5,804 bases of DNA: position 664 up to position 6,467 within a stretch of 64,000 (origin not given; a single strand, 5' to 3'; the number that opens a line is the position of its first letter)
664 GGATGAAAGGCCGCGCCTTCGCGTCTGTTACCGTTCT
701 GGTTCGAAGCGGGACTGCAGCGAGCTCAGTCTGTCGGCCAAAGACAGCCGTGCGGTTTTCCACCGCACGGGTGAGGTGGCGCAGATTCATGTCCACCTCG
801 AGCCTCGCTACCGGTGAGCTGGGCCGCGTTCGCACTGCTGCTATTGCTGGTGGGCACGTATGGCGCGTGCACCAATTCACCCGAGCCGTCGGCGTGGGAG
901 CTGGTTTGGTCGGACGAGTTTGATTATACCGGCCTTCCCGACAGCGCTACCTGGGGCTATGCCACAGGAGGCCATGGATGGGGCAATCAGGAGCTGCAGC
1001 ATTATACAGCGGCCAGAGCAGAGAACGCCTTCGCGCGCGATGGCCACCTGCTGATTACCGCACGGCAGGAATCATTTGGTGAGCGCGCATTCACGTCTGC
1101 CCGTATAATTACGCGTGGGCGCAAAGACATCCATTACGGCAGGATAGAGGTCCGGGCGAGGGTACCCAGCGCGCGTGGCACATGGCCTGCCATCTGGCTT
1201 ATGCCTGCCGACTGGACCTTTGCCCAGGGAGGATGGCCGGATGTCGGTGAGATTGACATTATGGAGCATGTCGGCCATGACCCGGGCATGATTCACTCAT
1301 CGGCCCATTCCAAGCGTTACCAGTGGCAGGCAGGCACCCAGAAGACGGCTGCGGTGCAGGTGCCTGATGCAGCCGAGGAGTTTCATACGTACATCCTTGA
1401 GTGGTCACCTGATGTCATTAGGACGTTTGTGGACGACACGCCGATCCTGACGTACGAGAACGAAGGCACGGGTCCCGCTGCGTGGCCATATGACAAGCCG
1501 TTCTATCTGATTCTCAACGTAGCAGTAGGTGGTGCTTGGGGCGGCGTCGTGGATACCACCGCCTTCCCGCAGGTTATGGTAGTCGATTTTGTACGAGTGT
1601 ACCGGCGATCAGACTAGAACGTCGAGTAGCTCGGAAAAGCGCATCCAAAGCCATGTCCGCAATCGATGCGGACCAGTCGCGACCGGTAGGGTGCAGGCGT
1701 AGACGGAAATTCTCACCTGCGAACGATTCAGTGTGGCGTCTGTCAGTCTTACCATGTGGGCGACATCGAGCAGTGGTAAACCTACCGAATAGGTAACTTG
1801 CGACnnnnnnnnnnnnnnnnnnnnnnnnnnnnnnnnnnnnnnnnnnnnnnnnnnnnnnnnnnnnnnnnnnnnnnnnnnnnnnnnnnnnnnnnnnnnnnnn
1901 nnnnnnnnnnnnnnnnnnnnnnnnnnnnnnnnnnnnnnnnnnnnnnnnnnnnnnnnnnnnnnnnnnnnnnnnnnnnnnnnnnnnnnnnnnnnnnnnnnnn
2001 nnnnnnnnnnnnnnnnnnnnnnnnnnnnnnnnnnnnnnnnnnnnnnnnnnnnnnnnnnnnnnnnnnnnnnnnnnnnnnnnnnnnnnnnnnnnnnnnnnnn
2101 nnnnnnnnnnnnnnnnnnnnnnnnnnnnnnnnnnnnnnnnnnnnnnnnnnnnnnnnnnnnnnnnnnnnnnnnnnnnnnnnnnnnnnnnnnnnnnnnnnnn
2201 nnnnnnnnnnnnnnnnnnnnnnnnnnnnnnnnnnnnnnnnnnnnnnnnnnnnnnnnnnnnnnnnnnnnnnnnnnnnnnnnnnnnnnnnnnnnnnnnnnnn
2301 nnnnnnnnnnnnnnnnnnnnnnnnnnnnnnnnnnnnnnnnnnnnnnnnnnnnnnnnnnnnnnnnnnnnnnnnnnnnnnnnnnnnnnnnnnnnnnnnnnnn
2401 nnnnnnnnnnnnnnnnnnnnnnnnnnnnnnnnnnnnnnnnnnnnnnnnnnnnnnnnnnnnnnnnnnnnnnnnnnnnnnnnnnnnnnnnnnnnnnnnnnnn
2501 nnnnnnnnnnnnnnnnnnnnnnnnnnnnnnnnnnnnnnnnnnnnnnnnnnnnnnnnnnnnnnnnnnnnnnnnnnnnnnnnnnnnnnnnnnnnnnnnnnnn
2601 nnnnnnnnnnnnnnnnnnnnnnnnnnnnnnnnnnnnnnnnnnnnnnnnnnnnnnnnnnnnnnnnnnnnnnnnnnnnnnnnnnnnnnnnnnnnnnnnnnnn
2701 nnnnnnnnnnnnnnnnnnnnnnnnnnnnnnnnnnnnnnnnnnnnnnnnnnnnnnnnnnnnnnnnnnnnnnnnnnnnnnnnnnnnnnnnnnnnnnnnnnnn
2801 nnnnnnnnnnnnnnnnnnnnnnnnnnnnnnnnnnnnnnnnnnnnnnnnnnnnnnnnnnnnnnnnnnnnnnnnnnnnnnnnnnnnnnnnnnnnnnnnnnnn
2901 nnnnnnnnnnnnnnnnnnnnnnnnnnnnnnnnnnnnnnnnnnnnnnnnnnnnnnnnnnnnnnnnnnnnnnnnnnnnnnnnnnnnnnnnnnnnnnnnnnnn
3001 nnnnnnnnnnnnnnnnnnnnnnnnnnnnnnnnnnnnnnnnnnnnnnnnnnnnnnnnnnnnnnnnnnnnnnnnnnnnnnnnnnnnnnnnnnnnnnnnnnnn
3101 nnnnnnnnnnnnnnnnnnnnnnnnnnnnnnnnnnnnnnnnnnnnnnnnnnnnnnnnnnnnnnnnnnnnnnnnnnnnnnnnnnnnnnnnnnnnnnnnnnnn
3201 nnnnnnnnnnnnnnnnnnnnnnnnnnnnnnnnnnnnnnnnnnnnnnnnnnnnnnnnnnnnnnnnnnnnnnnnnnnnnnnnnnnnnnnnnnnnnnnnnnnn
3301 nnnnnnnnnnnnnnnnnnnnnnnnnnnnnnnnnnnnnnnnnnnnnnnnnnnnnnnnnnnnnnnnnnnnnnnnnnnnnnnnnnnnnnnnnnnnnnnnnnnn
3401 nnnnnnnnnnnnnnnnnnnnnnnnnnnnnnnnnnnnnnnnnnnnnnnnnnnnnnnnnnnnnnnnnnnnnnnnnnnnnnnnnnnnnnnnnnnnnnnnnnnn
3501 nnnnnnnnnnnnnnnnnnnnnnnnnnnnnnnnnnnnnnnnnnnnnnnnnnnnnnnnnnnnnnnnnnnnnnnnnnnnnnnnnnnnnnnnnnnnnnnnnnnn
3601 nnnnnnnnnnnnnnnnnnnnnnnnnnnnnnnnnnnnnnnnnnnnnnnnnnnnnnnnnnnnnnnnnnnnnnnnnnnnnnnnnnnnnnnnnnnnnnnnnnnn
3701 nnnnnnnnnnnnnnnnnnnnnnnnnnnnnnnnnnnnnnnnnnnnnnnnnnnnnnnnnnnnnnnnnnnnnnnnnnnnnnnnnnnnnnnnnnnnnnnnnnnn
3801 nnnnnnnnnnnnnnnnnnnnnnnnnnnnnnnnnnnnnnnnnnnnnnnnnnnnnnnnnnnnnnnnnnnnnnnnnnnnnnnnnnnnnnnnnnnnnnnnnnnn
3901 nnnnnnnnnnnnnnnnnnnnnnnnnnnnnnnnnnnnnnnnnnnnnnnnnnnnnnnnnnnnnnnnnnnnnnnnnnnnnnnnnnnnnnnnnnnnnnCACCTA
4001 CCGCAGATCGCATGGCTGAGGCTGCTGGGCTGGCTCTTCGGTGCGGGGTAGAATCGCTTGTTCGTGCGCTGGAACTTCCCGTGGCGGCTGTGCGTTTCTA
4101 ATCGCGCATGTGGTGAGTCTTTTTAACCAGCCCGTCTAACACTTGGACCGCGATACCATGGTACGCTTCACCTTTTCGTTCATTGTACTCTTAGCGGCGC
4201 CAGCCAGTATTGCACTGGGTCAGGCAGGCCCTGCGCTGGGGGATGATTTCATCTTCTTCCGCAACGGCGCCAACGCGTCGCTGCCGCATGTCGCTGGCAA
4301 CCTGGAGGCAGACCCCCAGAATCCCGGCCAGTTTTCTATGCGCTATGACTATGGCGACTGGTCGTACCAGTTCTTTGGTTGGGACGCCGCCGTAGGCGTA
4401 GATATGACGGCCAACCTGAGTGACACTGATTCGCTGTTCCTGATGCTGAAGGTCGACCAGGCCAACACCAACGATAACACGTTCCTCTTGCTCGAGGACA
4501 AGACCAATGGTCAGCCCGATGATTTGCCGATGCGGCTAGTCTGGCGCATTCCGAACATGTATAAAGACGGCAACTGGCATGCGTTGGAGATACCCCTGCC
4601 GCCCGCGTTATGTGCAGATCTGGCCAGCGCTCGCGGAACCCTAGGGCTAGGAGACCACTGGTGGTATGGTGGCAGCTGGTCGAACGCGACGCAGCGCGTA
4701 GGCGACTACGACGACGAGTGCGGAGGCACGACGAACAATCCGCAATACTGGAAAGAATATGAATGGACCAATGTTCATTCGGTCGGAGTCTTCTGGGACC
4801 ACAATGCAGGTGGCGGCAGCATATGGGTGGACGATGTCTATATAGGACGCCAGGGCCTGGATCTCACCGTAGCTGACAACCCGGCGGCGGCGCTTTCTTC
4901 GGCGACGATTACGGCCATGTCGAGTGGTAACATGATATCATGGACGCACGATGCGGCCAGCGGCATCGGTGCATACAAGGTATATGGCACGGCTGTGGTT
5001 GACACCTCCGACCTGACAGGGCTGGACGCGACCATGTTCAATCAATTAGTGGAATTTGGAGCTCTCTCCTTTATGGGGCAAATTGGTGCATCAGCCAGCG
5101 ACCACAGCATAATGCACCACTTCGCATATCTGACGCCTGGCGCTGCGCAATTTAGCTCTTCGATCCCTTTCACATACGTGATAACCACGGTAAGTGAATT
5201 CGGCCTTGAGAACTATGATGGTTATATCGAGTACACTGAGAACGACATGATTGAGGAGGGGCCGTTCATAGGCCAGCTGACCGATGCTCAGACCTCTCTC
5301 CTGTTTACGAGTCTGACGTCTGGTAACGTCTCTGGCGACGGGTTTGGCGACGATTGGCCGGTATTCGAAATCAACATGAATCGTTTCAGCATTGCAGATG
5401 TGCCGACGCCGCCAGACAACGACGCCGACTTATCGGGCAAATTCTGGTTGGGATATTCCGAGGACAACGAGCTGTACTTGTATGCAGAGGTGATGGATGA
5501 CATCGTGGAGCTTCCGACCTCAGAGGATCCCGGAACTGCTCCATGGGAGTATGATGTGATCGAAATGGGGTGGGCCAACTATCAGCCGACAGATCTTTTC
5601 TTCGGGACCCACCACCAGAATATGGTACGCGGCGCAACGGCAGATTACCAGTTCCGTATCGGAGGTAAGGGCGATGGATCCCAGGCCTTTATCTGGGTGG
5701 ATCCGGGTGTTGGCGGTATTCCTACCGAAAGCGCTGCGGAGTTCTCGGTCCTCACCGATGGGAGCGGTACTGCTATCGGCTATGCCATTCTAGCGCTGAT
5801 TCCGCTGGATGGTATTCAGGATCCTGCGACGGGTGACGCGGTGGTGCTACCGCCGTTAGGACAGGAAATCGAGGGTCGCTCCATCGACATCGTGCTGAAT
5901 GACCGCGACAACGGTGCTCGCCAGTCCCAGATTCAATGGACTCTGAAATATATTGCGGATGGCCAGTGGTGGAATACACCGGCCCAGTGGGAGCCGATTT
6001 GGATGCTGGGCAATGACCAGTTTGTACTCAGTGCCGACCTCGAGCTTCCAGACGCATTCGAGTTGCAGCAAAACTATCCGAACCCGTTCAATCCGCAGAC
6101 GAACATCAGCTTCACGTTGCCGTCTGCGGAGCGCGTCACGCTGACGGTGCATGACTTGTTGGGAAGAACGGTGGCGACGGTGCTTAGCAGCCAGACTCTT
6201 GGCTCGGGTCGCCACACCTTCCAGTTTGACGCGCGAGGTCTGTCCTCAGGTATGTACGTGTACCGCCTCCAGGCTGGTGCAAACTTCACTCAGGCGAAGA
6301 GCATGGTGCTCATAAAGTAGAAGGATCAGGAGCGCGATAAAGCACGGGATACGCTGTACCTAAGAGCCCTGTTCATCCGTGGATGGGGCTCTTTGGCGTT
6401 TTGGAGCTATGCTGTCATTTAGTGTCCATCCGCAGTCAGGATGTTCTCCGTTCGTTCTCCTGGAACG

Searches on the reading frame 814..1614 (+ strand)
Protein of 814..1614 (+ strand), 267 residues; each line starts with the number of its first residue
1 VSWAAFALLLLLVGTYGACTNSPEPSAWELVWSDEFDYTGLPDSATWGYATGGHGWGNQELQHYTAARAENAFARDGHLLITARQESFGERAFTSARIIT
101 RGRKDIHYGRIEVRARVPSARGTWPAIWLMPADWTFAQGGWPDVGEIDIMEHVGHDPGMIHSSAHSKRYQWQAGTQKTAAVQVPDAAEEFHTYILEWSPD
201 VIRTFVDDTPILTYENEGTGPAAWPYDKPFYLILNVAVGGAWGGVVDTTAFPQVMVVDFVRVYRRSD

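Call 90: search_protein_families(library=pfam, proteins=[window:814-1614:+], max_evalue=0.001)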
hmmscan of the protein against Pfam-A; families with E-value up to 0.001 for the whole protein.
window:814-1614:+ (267 aa): 2 families
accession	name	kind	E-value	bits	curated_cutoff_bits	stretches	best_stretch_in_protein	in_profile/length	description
PF00722.28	Glyco_hydro_16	-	2.3e-24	86.2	22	1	71-243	13-163/175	Glycosyl hydrolases family 16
PF03935.22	SKN1_KRE6_Sbg1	-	1.5e-13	50.5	30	2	22-130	111-222/501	Beta-glucan synthesis-associated protein SKN1/KRE6/Sbg1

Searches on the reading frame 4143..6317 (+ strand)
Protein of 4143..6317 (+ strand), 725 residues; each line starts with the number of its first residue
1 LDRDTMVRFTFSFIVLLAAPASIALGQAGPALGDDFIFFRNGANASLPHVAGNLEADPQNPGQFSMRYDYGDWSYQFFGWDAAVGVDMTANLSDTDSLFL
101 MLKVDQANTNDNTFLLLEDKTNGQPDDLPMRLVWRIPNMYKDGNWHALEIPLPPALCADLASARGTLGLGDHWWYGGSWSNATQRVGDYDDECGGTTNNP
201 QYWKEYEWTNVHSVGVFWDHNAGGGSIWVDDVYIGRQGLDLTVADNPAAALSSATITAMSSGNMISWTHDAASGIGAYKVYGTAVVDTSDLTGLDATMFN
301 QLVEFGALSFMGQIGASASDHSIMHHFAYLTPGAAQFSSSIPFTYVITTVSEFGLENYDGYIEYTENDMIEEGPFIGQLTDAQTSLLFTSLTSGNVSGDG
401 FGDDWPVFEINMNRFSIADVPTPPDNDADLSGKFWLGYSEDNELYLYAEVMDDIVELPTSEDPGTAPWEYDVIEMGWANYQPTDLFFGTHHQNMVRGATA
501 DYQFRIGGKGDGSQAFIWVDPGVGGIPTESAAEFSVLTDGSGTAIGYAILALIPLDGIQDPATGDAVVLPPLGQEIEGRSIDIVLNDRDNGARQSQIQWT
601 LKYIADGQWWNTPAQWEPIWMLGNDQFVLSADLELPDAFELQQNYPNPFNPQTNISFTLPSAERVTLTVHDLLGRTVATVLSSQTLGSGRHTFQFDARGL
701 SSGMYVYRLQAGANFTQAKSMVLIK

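Call 5: search_protein_families(library=pfam, proteins=[window:4143-6317:+], max_evalue=0.01)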
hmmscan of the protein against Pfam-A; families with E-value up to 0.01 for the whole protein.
window:4143-6317:+ (725 aa): 2 families
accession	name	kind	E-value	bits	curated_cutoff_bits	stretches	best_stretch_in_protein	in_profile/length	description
PF18962.6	Por_Secre_tail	-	3.5e-10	40.5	27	1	645-721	2-74/75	Secretion system C-terminal sorting domain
PF13860.13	FlgD_ig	-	0.0063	16.9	27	0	653-708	10-72/79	FlgD Ig-like domain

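Call 6: search_protein_families(library=padloc, proteins=[window:4143-6317:+], max_evalue=0.01)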
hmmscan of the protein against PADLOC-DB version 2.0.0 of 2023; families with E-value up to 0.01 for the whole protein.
window:4143-6317:+ (725 aa): 0 families
